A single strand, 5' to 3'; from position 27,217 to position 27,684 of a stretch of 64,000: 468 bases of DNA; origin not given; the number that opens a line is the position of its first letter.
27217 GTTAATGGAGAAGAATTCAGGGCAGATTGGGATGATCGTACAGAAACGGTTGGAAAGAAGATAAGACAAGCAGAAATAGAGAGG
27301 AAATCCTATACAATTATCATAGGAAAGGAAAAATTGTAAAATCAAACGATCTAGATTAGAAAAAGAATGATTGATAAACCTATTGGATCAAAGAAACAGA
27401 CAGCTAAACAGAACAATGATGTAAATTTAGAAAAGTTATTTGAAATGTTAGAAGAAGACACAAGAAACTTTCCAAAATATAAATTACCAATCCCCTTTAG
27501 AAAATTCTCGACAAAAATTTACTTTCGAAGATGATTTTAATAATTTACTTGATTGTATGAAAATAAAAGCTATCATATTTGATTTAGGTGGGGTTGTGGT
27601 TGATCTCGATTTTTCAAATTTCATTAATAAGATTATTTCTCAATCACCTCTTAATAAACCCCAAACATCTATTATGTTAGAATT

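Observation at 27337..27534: thrS has two in-frame stops (TAA, TAG) five codons apart, yet its conserved tail stays in frame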

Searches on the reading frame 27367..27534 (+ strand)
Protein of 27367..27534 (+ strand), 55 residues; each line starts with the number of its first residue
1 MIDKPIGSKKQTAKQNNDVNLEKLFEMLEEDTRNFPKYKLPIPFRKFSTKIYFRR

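Call 26: find_encoding_contigs(protein=window:27367-27534:+, flank=10000, max_places=10)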
Protein window:27367-27534:+ (55 aa): no gene with exactly this product is on record in the collection.
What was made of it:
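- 27355..27534 (+): Stranded 3' end of thrS (residues 628-686): the last two beta-strands and terminal helix of the anticodon-binding domain, then the conserved tail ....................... It includes the mechanical 55-aa ORF from ATG 27367. The 55-aa ORF is not on record as a gene anywhere (call 26).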
